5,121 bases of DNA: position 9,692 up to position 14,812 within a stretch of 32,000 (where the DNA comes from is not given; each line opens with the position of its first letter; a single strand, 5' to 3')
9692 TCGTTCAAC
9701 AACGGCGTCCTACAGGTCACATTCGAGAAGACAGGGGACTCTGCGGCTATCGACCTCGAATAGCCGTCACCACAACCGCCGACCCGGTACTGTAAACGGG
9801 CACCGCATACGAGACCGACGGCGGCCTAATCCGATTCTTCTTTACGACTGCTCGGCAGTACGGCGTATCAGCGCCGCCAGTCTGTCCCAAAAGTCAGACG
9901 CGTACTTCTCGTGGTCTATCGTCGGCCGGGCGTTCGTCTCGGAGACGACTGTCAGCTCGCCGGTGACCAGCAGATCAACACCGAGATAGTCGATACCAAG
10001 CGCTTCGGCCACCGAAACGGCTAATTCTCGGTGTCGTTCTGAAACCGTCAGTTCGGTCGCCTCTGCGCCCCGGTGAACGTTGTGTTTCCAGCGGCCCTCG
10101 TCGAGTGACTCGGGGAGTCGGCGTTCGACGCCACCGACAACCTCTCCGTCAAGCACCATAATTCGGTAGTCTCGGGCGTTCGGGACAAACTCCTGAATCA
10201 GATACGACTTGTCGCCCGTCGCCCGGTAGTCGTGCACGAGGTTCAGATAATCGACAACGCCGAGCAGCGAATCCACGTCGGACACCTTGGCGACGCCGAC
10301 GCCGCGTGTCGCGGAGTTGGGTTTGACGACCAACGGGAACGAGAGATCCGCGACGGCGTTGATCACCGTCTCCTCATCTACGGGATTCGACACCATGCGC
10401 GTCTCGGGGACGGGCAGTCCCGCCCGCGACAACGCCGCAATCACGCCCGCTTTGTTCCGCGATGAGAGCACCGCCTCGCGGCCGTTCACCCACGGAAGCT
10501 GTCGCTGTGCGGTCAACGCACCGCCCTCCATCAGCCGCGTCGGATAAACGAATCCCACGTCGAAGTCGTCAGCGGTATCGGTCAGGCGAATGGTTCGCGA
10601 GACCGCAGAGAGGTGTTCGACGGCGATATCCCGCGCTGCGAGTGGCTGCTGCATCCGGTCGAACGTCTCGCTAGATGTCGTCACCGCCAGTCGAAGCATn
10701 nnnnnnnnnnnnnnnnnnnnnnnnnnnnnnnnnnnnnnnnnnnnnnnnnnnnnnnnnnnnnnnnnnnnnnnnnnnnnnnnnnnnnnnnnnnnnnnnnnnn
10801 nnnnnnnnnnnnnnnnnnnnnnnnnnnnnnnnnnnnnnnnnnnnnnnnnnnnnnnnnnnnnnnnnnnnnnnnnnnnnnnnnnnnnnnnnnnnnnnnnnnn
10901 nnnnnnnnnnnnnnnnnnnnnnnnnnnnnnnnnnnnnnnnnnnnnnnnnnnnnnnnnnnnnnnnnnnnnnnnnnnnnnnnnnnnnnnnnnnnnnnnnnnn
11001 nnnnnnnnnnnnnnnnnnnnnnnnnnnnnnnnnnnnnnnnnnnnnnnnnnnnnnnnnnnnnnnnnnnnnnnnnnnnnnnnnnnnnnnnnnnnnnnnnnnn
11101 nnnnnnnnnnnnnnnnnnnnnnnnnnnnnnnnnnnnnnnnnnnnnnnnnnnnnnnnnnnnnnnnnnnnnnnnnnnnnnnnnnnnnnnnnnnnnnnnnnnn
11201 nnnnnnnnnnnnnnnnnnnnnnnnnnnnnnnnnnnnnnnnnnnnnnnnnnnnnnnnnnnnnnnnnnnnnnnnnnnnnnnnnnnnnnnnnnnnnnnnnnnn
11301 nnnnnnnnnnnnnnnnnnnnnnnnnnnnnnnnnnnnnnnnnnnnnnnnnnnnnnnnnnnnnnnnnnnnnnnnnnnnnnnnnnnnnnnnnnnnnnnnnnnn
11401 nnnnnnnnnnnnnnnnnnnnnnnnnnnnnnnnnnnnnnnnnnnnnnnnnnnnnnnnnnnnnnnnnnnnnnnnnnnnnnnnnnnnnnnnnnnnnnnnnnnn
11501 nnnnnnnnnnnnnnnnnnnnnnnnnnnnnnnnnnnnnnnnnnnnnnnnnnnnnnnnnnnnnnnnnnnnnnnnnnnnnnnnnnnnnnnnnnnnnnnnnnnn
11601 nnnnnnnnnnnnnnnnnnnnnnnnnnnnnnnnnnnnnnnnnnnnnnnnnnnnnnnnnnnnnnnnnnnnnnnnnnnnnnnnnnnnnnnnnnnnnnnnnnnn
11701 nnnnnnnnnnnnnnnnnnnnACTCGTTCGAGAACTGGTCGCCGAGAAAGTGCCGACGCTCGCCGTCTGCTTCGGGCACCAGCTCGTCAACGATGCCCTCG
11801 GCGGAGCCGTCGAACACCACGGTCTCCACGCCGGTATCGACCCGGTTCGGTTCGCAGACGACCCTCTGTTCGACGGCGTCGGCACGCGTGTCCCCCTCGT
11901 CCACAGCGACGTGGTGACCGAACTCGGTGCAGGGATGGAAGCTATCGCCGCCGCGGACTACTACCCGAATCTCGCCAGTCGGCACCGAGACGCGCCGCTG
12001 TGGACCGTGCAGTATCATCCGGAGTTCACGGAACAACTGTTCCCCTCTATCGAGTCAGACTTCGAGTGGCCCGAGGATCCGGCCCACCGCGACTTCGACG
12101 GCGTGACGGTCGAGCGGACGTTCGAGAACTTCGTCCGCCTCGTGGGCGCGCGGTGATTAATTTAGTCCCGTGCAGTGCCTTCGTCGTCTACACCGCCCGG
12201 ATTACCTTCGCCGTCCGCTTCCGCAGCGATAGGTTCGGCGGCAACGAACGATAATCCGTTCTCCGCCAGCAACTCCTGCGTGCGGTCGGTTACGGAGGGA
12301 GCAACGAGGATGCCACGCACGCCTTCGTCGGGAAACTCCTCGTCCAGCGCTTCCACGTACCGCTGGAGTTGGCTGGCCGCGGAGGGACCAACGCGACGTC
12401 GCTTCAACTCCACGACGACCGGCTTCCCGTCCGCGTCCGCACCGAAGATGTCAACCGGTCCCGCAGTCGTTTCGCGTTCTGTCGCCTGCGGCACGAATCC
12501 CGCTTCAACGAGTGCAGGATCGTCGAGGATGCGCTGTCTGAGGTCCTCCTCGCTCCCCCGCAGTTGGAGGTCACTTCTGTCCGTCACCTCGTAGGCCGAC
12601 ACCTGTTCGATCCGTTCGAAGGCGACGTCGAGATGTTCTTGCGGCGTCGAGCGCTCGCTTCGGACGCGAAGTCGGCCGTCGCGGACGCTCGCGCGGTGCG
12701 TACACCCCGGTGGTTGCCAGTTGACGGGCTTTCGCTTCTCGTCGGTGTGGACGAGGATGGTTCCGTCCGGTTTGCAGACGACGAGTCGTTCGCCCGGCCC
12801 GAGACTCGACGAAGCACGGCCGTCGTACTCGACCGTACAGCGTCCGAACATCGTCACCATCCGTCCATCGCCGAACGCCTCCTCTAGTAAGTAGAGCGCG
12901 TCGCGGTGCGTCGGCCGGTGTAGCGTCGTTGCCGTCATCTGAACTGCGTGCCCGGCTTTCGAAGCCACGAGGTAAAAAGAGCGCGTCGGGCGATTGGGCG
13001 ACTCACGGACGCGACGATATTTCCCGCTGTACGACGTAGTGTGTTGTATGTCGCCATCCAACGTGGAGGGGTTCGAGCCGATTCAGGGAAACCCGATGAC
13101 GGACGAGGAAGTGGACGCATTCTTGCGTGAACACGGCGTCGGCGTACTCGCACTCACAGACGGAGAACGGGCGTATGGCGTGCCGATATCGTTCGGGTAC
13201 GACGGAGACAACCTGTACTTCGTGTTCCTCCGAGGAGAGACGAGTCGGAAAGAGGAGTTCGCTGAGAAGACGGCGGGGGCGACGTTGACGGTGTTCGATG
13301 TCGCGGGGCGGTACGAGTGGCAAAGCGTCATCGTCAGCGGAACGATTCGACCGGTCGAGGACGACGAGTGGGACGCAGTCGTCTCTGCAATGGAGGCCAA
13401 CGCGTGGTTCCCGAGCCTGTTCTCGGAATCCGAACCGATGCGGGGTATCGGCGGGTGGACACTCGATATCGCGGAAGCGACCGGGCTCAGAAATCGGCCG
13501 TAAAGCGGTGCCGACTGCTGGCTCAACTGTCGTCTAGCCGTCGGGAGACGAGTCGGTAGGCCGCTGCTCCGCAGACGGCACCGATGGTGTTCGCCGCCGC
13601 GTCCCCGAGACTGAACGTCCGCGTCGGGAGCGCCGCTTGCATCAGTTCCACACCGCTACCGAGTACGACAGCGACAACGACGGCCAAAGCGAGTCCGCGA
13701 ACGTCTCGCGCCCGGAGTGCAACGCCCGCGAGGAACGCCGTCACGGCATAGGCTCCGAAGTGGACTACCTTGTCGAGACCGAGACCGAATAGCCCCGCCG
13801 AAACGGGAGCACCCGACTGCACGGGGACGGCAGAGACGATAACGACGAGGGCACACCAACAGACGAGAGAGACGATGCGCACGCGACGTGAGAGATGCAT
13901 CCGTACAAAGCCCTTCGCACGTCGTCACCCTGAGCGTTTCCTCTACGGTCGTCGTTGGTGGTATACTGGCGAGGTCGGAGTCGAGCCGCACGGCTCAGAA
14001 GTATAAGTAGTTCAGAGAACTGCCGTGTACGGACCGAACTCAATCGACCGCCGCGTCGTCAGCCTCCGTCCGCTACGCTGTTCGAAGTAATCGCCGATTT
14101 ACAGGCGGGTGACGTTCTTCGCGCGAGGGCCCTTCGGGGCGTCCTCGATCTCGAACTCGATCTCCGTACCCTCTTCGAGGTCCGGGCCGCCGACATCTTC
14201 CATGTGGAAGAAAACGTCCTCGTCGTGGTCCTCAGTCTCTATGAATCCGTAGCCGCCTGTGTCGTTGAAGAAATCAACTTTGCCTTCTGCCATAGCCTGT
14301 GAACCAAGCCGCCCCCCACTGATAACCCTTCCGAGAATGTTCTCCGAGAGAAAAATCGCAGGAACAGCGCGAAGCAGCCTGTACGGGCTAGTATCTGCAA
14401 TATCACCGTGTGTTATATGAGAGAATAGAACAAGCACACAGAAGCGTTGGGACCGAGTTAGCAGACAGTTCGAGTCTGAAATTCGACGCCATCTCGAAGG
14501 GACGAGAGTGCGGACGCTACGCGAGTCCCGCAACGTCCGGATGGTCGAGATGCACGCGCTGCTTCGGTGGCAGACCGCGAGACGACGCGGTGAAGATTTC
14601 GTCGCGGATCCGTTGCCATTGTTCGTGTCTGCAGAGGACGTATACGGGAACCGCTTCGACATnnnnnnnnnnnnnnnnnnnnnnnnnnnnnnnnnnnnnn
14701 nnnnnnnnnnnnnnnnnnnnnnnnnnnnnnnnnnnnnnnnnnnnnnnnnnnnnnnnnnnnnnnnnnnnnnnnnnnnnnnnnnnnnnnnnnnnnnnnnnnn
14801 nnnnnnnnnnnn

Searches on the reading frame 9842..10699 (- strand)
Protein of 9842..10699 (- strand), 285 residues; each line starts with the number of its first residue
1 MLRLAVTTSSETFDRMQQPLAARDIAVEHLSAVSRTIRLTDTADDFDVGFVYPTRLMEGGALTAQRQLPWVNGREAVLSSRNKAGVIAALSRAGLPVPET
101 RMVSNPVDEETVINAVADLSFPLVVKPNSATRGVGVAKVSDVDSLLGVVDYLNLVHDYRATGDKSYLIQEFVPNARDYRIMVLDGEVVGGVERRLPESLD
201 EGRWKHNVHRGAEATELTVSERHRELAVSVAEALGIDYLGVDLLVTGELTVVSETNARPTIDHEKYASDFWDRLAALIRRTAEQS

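Call 78: search_protein_families(library=pfam, proteins=[window:9842-10699:-], max_evalue=0.001)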
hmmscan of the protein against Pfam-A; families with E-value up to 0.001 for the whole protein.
window:9842-10699:- (285 aa): 6 families
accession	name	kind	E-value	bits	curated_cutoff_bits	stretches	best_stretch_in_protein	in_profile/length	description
PF08443.16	RimK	-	2.4e-29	102.7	21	1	81-263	2-171/188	RimK-like ATP-grasp domain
PF02955.21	GSH-S_ATP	-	4.3e-12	46.3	23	1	109-250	20-157/175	Prokaryotic glutathione synthetase, ATP-grasp domain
PF02655.19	ATP-grasp_3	-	7.5e-07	29.8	23.2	1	82-260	3-158/160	ATP-grasp domain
PF07478.18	Dala_Dala_lig_C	-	5.5e-06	26.5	24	1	91-259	3-176/204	D-ala D-ala ligase C-terminus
PF14397.11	ATPgrasp_ST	-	6.8e-06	25.9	31.4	0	70-143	9-83/278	Sugar-transfer associated ATP-grasp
PF02786.22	CPSase_L_D2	-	0.00063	19.8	19.8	1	87-223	6-139/211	Carbamoyl-phosphate synthase L chain, ATP binding domain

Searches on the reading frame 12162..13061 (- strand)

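Call 78: search_protein_families(library=pfam, proteins=[window:12162-13061:-], max_evalue=0.001)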
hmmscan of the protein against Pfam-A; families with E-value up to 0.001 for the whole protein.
window:12162-13061:- (299 aa): 2 families
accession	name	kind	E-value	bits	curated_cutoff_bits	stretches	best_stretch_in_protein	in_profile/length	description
PF21003.3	NucS_N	-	2.5e-29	101.6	23.9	1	68-163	4-99/100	Endonuclease NucS N-terminal PH-like domain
PF01939.22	NucS_C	-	1.7e-27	96.3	24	1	170-278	1-109/124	Endonuclease NucS C-terminal domain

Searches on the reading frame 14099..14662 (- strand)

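Call 78: search_protein_families(library=pfam, proteins=[window:14099-14662:-], max_evalue=0.001)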
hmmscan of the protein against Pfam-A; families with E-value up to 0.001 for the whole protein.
window:14099-14662:- (187 aa): 1 family
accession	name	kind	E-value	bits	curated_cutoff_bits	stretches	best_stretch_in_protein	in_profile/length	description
PF00313.28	CSD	-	7.9e-18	64.5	27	1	126-186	2-65/66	'Cold-shock' DNA-binding domain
